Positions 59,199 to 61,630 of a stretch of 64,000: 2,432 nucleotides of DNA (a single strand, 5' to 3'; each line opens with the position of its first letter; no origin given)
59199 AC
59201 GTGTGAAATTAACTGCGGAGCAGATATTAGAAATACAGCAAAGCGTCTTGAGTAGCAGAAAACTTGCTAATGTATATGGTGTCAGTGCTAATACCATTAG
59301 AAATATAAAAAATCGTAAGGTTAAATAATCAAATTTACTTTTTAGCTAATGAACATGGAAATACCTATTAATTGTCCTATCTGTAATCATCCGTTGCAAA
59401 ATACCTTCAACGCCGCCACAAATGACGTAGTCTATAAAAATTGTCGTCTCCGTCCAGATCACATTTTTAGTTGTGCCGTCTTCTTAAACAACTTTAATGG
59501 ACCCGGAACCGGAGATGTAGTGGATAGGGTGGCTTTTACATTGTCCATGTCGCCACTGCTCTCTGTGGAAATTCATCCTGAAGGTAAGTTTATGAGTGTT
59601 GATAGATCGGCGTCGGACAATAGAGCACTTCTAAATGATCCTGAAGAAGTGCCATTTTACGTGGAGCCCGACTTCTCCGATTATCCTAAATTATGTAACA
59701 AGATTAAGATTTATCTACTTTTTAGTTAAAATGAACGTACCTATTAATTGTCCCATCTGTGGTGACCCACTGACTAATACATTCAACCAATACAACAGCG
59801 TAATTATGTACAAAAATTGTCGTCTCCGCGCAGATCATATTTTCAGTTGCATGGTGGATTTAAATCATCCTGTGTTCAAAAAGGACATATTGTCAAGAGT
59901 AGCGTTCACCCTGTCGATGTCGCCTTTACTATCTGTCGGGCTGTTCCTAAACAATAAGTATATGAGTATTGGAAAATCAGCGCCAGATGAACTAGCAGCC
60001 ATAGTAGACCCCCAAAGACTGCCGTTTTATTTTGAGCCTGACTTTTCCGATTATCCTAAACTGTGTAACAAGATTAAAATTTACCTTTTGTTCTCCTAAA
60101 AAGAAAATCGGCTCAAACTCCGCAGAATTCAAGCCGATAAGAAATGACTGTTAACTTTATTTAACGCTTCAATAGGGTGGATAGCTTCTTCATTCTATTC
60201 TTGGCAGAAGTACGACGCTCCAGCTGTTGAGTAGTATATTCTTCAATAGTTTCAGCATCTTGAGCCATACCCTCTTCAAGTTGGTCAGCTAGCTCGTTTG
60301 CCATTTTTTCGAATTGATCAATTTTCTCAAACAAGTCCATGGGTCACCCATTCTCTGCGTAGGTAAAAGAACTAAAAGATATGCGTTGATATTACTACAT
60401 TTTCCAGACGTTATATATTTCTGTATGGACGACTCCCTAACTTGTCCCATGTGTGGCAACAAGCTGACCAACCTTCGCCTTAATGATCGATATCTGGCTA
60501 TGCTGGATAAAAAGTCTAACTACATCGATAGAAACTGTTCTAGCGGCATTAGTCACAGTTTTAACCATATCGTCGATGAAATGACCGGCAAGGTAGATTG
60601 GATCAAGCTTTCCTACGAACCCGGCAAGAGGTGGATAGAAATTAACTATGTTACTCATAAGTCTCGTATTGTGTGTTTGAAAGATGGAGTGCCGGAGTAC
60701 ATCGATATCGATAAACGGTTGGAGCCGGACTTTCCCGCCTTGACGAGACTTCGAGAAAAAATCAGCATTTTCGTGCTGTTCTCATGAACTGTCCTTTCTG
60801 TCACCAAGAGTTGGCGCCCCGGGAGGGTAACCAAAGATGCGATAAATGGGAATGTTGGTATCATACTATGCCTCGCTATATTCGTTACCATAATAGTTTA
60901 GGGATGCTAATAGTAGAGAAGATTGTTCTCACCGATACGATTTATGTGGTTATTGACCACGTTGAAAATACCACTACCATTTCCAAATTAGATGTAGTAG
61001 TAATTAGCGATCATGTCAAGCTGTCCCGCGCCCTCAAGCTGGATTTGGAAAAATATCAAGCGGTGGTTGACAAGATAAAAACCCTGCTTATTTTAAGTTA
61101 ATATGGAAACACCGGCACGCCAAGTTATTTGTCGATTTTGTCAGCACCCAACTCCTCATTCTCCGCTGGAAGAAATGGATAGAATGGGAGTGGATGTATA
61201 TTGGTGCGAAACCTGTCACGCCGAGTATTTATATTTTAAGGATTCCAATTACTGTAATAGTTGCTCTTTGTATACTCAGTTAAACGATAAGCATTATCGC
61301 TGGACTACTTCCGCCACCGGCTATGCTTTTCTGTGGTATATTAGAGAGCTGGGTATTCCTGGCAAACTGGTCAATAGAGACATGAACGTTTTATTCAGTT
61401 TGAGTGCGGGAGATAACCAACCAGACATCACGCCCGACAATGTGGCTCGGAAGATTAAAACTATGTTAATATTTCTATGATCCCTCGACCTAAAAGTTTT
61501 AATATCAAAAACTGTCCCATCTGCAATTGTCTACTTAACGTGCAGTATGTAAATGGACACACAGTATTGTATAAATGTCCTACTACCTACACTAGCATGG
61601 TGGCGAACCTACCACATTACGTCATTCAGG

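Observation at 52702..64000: Array of at least 17 hypervariable Zn-ribbon proteins sharing a register-fixed C-terminal tag: candidate adaptor/targeting system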

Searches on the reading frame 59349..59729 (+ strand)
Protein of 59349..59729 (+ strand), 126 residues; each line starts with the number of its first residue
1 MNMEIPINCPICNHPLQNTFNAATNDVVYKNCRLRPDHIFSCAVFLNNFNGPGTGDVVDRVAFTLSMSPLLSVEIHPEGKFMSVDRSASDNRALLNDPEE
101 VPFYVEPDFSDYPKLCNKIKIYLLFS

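Call 3: search_protein_families(library=pfam, max_evalue=0.1, proteins=[window:59349-59729:+])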
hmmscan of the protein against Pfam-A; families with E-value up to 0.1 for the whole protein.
window:59349-59729:+ (126 aa): 2 families
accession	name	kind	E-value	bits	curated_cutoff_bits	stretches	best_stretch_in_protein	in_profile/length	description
PF21936.2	Pcf11_C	-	0.047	14.1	26.7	1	4-40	11-47/54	Pcf11, C-terminal domain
PF21349.2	RUBY_RBDX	-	0.048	13.6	26.5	1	4-15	14-25/30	Rubrerythrin, rubredoxin-like domain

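Call 4: search_protein_families(library=phrogs, max_evalue=0.1, proteins=[window:59349-59729:+])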
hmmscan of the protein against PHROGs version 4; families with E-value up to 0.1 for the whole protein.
window:59349-59729:+ (126 aa): 0 families

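Call 15: find_homologous_proteins(query=A2, max_evalue=0.01)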
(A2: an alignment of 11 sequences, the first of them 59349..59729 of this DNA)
Query A2 (11 sequences) (126 aa, profile of the alignment): 30 proteins with E <= 0.01 among 174 candidates.
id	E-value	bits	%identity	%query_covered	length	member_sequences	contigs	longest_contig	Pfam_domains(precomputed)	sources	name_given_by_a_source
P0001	5.6e-29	119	100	98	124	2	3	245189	-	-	-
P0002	6.8e-28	116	64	98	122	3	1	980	-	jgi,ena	-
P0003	1.9e-24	104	50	8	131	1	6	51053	-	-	-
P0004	2.7e-21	94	61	98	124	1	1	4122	-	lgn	-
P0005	4.0e-21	94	65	98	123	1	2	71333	-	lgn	-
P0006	1.1e-19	89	61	98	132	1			-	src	-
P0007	2.1e-19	88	63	98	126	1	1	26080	-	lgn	-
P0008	4.1e-19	87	57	98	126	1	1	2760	-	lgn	-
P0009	4.9e-19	87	60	98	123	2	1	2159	-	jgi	jgi:hypothetical protein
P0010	5.8e-19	87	60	98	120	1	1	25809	-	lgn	-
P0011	1.0e-18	86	56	98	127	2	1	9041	-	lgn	-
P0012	1.6e-18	85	61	98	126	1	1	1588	-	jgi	jgi:hypothetical protein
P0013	3.0e-18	84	60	98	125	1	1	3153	-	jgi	jgi:hypothetical protein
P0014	4.7e-18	84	59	98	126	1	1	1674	-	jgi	jgi:hypothetical protein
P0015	1.9e-17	82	-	-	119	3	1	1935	-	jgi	-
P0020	1.0e-13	70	43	18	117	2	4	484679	-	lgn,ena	-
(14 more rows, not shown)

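Call 20: find_encoding_contigs(protein=P0020, flank=10000, max_places=4)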
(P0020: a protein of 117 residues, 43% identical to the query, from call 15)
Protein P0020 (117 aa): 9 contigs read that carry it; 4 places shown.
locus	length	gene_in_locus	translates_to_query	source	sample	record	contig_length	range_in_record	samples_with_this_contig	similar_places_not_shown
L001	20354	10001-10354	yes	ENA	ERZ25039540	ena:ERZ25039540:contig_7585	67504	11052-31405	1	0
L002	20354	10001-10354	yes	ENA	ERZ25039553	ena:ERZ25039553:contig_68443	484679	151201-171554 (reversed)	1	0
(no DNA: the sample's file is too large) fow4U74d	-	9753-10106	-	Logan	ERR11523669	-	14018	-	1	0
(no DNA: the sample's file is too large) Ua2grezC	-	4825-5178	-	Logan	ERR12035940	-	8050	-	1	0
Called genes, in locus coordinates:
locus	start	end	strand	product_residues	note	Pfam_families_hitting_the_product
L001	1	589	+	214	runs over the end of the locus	-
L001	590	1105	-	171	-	-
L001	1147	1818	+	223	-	-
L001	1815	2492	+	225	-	-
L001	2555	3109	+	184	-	-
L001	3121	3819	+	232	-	-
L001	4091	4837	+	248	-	PF03462:PCRF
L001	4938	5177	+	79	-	PF00472:RF-1 (weak)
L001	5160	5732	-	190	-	-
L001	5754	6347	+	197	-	-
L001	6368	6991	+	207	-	-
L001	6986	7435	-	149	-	-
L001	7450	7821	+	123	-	-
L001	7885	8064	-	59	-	-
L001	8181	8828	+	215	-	PF01541:GIY-YIG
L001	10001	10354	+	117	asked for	-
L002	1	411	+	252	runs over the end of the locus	-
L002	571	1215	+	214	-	-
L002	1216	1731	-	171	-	-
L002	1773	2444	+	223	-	-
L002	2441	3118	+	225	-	-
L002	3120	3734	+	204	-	-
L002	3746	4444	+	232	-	-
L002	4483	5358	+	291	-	PF01541:GIY-YIG, PF07460:NUMOD3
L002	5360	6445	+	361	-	PF03462:PCRF, PF00472:RF-1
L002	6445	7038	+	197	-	-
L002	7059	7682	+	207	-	-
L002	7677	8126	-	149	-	-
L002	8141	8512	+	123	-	-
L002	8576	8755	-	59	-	-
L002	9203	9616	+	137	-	-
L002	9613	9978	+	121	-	-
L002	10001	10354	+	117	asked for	-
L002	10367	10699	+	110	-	-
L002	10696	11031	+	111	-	-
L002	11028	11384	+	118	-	-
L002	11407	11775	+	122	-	-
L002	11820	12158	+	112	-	-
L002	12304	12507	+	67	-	-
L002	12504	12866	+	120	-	-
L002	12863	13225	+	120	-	-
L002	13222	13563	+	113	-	-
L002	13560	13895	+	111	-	-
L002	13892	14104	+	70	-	-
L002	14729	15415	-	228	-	PF00413:Peptidase_M10 (weak)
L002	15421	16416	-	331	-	PF00089:Trypsin (weak), PF13365:Trypsin_2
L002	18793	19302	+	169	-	-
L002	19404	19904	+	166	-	-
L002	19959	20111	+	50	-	-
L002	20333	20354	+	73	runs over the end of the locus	-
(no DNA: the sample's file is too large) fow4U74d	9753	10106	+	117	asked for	-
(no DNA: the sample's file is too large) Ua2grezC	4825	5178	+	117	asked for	-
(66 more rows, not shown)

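Call 40: predict_structure(alignment_id=A4)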
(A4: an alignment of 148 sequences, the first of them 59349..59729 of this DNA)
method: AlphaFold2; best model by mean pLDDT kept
length: 126 residues; sequences in the alignment: 148
mean_pLDDT: 95.0   pTM: 0.87
mean pLDDT of the five models: 95.0, 94.4, 93.9, 93.6, 93.5
residues with pLDDT >= 90: 111; 70-90: 14; 50-70: 1; < 50: 0
segments of 3 or more residues with pLDDT < 50: none
pLDDT, mean of each block of 10 residues (from residue 1): 90 97 92 97 92 92 97 97 98 97 95 96 95
secondary structure, 60 per line:
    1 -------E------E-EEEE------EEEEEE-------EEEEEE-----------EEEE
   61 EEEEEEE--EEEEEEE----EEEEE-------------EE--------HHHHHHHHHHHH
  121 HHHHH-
elements in order: E17-20 E27-32 E40-45 E57-67 E70-76 E81-85 H109-125

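Call 44: fold_search(model_id=the predicted structure, library=pdb)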
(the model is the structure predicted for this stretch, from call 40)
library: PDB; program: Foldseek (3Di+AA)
matches with E <= 10: 339; with E <= 0.001: 0
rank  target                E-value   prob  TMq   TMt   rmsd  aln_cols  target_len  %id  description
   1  3vx7_B                3.7e-01  0.15  0.23  0.20   8.1        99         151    8  Crystal structure of Kluyveromyces marxianus Atg7NTD-Atg10 complex (released 2012-11-14)
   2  8eoi_A                3.7e-01  0.14  0.21  0.05  10.6       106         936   11  Structure of a human EMC:human Cav1.2 channel complex in GDN detergent (released 2023-05-24)
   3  8jxe_B                4.7e-01  0.28  0.26  0.04   6.0        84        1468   12  rat megalin RAP complex head (released 2024-06-19)
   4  7b29                  5.0e-01  0.08  0.19  0.16  13.8       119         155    9  Complement inhibitor CirpA4 from Rhipicephalus appendiculatus (released 2021-12-08)
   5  8jx8_B                5.2e-01  0.25  0.26  0.04   6.0        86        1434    9  rat megalin head (released 2024-06-19)
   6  1vav_A                5.6e-01  0.09  0.18  0.12  11.3        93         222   14  Crystal structure of alginate lyase PA1167 from Pseudomonas aeruginosa at 2.0 A resolution (released 2004-05-25)
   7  7knc                  6.2e-01  0.14  0.19  0.04  12.8        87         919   11  Crystal structure of the GH31 alpha-xylosidase (Xac1773) from Xanthomonas citri (released 2021-05-26)
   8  7b28_G                6.6e-01  0.07  0.18  0.16  14.2       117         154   13  Complement inhibitor CirpA3 from Rhipicephalus pulchellus (released 2021-12-08)
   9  7b28_F                6.6e-01  0.06  0.18  0.15  14.6       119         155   13  Complement inhibitor CirpA3 from Rhipicephalus pulchellus (released 2021-12-08)
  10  7a4n_A                7.4e-01  0.04  0.18  0.04  12.5       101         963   15  Cryo-EM structure of a prefusion stabilized SARS-CoV-2 Spike (D614N, R682S, R685G, A892P, A942P and V987P)(S-closed tr (released 2020-11-04)
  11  2qxl_B                7.8e-01  0.08  0.22  0.06  15.0       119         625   12  Crystal Structure Analysis of Sse1, a yeast Hsp110 (released 2007-10-23)
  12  7b28_A                7.8e-01  0.04  0.16  0.14  14.7       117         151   11  Complement inhibitor CirpA3 from Rhipicephalus pulchellus (released 2021-12-08)
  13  7kmp                  9.8e-01  0.10  0.18  0.04  13.1        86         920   13  Crystal structure of the GH31 alpha-xylosidase (Xac1773) from Xanthomonas citri (released 2021-05-26)
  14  7b2a                  9.8e-01  0.06  0.20  0.17  10.5       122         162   16  Complement inhibitor CirpA5 from Rhipicephalus appendiculatus (released 2021-12-08)
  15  3d2e_C                9.8e-01  0.06  0.20  0.06  15.1       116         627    9  Crystal structure of a complex of Sse1p and Hsp70, Selenomethionine-labeled crystals (released 2008-06-17)
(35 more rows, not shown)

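Call 54: search_protein_families(library=pfam, max_evalue=10, proteins=[L002:7677-8126:-, L002:3746-4444:+])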
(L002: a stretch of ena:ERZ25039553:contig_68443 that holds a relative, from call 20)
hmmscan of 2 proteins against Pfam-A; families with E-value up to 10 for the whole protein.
L002:7677-8126:- (149 aa): 0 families

L002:3746-4444:+ (232 aa): 0 families

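Call 85: search_protein_families(library=phrogs, max_evalue=0.01, proteins=[L002:7677-8126:-])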
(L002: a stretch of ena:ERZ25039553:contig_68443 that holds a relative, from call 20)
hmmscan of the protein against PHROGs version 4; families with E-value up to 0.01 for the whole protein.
L002:7677-8126:- (149 aa): 0 families

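Call 86: search_solved_structures(query=A4, max_evalue=1)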
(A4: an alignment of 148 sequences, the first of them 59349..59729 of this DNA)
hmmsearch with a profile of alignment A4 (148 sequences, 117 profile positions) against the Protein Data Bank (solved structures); distinct sequences matched with E-value up to 1: 8.
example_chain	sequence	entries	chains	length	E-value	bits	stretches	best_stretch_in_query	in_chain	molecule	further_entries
3pmc_A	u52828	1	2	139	0.15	15.9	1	34-113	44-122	Uncharacterized protein pXO2-61/BXB0075/GBAA_pXO2_0075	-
6ixy_A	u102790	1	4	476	0.45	14.4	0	38-114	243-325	pilin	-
1mey_C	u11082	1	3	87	0.46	14.3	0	1-23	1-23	CONSENSUS ZINC FINGER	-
2k5c_A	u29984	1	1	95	0.51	14.2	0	5-17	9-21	uncharacterized protein PF0385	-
5xcb_A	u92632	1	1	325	0.68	13.8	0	42-113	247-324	Probable surface protein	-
2o13_A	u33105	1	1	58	0.71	13.7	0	3-35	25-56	Muscle LIM protein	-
9vo4_A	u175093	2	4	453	0.89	13.4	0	43-114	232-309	Probable surface protein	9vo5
5xcc_A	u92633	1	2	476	0.95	13.3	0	43-114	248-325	Probable surface protein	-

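Call 90: fold_search(model_id=the predicted structure, library=viral)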
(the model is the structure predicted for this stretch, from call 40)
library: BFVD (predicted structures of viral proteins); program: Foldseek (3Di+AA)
matches with E <= 10: 657; with E <= 0.001: 3
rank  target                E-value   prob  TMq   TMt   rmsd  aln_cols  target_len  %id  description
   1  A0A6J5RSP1            3.0e-07  1.00  0.69  0.73   5.2       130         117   29  Uncharacterized protein [uncultured Caudovirales phage]
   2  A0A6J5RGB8            6.0e-07  1.00  0.67  0.69   4.8       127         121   26  Uncharacterized protein [uncultured Caudovirales phage]
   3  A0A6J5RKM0            6.9e-06  1.00  0.65  0.73   4.5       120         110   18  Uncharacterized protein [uncultured Caudovirales phage]
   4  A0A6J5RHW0            1.0e-02  1.00  0.56  0.39   6.4       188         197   10  Uncharacterized protein [uncultured Caudovirales phage]
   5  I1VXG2                2.2e-02  0.99  0.43  0.36   7.0       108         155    9  (no name in the UniProt tables at hand)
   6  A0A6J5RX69            3.2e-02  1.00  0.60  0.58   5.8       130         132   16  Uncharacterized protein [uncultured Caudovirales phage]
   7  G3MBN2                3.6e-02  0.90  0.34  0.38   7.2       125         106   13  Gp166 [Bacillus phage G]
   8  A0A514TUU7            5.6e-02  0.18  0.18  0.19  11.7       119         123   12  Uncharacterized protein [Aeromonas phage PS1]
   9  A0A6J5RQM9            6.0e-02  0.97  0.49  0.34   6.6       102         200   11  Uncharacterized protein [uncultured Caudovirales phage]
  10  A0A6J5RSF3            6.7e-02  0.54  0.33  0.35   9.3       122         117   14  Uncharacterized protein [uncultured Caudovirales phage]
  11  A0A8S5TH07            7.9e-02  0.25  0.21  0.19  14.8       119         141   12  Uncharacterized protein [Myoviridae sp. ctIty1]
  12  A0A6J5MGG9            2.0e-01  0.18  0.22  0.24  14.1       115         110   12  Uncharacterized protein [uncultured Caudovirales phage]
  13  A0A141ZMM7            2.5e-01  0.12  0.21  0.21  12.9       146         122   10  (no name in the UniProt tables at hand)
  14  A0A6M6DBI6            2.6e-01  0.33  0.31  0.21   7.2       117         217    8  (no name in the UniProt tables at hand)
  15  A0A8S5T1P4            3.3e-01  0.07  0.17  0.17  14.2       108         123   13  Uncharacterized protein [Siphoviridae sp. ctiJm4]
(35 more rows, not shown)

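Call 96: find_encoding_contigs(protein=P0003, flank=10000, max_places=3)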
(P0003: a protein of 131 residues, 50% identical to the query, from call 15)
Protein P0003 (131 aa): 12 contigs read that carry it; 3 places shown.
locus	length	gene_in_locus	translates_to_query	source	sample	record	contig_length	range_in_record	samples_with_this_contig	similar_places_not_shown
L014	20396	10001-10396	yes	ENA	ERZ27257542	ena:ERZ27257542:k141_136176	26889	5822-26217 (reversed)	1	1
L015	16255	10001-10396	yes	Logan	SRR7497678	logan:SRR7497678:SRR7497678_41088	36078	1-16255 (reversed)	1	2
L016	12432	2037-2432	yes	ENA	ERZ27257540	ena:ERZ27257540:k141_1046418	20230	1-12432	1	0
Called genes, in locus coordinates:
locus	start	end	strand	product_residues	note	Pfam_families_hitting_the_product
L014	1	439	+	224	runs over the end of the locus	-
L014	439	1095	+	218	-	-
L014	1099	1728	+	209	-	-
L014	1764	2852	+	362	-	PF03462:PCRF, PF00472:RF-1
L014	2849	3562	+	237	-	PF01541:GIY-YIG, PF07460:NUMOD3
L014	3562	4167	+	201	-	-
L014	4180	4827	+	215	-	-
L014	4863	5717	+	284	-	PF01541:GIY-YIG (weak), PF07460:NUMOD3 (faint)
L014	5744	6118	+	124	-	-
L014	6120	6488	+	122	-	-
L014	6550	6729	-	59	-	-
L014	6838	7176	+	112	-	-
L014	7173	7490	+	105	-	-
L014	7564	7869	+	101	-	-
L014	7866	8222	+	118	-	-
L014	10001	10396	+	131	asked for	-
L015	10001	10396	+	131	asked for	-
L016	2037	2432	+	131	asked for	-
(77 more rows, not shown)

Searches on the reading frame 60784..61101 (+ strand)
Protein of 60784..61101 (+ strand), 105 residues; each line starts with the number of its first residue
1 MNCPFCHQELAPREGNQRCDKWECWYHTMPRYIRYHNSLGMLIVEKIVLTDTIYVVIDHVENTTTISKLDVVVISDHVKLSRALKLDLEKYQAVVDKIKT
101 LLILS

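Call 3: search_protein_families(library=pfam, max_evalue=0.1, proteins=[window:60784-61101:+])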
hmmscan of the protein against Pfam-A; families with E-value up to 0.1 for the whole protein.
window:60784-61101:+ (105 aa): 1 family
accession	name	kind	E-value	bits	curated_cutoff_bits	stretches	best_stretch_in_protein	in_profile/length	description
PF07416.16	Crinivirus_P26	-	0.0038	17.4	25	1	29-93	137-200/227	Crinivirus P26 protein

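Call 4: search_protein_families(library=phrogs, max_evalue=0.1, proteins=[window:60784-61101:+])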
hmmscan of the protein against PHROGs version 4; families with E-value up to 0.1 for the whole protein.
window:60784-61101:+ (105 aa): 1 family
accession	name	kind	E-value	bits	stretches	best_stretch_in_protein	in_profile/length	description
phrog_35325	-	unknown function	0.095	14.1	0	33-66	10-43/88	-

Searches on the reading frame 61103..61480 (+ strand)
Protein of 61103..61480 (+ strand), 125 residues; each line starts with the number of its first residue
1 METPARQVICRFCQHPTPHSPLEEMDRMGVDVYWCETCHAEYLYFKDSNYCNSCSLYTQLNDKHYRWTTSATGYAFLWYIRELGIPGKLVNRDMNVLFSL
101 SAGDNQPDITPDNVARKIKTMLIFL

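Call 3: search_protein_families(library=pfam, max_evalue=0.1, proteins=[window:61103-61480:+])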
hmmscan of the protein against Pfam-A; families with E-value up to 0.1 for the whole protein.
window:61103-61480:+ (125 aa): 1 family
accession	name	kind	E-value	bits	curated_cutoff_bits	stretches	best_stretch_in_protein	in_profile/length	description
PF06556.16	ASFV_p27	-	0.02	15.4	25.4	1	32-66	93-123/131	IAP-like protein p27 C-terminus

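Call 4: search_protein_families(library=phrogs, max_evalue=0.1, proteins=[window:61103-61480:+])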
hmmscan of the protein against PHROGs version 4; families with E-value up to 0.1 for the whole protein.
window:61103-61480:+ (125 aa): 0 families
